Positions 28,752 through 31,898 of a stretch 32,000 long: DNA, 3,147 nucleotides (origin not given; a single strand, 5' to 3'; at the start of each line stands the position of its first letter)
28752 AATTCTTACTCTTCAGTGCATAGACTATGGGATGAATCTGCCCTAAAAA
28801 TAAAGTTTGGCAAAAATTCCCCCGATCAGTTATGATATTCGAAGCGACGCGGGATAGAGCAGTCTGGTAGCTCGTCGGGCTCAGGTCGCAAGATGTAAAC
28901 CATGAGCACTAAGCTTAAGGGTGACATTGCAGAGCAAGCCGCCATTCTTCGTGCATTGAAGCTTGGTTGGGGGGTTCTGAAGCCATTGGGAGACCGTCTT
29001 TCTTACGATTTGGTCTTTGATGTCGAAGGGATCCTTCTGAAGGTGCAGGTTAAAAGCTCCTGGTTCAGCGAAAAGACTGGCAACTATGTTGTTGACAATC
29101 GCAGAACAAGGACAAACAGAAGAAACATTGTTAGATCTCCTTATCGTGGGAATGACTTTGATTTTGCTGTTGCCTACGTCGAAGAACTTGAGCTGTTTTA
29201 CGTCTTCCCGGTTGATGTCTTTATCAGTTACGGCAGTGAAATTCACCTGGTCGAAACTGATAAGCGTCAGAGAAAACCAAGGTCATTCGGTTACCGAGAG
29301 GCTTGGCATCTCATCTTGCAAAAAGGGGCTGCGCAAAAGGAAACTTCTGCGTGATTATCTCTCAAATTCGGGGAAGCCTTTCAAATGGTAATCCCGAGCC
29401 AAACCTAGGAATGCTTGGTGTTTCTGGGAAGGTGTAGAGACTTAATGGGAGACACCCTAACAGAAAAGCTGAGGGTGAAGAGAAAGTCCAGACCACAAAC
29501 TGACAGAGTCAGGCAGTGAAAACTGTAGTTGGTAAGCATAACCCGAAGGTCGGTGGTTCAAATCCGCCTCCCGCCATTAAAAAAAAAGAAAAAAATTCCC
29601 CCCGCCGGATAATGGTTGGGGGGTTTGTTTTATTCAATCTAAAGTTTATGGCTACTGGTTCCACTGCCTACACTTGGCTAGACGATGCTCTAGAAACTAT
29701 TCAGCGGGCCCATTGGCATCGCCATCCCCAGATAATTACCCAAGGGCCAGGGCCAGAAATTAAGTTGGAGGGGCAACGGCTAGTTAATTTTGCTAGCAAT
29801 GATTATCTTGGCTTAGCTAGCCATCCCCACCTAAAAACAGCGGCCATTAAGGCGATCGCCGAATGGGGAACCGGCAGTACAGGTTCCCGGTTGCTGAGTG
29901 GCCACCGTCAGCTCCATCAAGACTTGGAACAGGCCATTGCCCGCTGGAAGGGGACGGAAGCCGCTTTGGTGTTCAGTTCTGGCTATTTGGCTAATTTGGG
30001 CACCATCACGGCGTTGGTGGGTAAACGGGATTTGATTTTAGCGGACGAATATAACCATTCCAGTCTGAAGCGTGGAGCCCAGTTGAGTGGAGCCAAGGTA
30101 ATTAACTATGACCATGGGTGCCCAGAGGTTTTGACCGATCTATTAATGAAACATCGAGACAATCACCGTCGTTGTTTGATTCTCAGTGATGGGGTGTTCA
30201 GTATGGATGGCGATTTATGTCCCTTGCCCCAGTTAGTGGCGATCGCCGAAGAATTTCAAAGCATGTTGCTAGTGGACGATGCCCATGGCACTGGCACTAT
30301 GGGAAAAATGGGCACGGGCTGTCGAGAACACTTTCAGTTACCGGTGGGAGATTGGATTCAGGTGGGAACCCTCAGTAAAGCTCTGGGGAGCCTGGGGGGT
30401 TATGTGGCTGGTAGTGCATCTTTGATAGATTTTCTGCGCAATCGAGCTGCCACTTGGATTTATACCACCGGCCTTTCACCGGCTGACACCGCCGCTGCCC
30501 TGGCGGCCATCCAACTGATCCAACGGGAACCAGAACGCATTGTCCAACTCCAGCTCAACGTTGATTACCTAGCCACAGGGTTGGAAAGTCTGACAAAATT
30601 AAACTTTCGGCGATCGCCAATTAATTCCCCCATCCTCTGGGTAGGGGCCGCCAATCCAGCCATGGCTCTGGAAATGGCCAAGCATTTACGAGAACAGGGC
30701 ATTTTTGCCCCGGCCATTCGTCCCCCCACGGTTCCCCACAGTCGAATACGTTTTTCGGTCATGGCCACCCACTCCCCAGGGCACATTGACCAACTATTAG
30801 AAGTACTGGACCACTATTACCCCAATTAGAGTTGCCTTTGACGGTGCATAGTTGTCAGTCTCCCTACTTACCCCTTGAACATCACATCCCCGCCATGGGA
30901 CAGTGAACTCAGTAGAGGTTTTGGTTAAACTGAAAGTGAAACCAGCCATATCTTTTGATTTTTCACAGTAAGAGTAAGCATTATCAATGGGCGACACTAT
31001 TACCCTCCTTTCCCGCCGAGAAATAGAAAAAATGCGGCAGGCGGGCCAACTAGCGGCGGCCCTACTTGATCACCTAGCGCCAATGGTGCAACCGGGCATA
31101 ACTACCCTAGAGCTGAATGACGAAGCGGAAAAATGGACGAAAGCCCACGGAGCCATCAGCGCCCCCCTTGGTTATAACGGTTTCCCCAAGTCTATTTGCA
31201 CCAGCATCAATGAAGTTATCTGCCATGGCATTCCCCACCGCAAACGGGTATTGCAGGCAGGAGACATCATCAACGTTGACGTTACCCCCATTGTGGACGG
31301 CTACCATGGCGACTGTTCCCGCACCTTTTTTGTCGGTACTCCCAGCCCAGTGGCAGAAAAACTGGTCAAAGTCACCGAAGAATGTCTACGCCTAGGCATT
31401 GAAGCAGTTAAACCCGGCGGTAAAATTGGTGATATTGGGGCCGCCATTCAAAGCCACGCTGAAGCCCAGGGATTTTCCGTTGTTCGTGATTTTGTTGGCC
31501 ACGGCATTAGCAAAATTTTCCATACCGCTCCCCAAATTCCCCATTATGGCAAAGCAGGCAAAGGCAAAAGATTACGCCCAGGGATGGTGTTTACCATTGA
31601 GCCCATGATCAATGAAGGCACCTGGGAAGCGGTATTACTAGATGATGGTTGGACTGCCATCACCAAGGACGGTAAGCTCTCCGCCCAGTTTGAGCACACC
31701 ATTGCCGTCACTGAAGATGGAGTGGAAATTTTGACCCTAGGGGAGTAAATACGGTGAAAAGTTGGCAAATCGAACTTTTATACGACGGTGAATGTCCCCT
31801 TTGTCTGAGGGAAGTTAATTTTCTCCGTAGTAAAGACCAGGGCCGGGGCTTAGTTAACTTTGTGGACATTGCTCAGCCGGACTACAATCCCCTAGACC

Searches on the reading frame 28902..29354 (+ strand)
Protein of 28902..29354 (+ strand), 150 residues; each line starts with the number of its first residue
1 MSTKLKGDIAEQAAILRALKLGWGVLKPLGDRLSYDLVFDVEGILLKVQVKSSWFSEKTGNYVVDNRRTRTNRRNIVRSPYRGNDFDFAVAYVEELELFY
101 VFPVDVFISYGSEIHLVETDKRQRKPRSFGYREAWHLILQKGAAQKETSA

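Call 8: search_protein_families(library=pfam, proteins=[window:28902-29354:+], max_evalue=0.001)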
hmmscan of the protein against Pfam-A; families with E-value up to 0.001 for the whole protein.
window:28902-29354:+ (150 aa): 1 family
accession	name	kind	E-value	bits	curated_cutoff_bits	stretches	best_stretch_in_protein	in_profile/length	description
PF11645.14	PDDEXK_5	-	1e-54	184.8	26.1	1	1-137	1-137/138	PD-(D/E)XK endonuclease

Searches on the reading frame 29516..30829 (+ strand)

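Call 8: search_protein_families(library=pfam, proteins=[window:29516-30829:+], max_evalue=0.001)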
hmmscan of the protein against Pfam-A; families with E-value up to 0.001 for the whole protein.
window:29516-30829:+ (437 aa): 2 families
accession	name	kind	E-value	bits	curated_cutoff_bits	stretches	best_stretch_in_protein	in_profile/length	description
PF00155.27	Aminotran_1_2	-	2.2e-56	192.1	19.7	1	89-431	3-361/361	Aminotransferase class I and II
PF01212.27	Beta_elim_lyase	-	0.00084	19.2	27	0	134-370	34-279/288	Beta-eliminating lyase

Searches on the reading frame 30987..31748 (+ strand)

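Call 8: search_protein_families(library=pfam, proteins=[window:30987-31748:+], max_evalue=0.001)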
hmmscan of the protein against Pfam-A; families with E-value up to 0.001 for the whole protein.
window:30987-31748:+ (253 aa): 1 family
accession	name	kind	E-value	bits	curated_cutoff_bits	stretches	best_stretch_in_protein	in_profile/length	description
PF00557.29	Peptidase_M24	-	3e-56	190.9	23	1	14-243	1-208/208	Metallopeptidase family M24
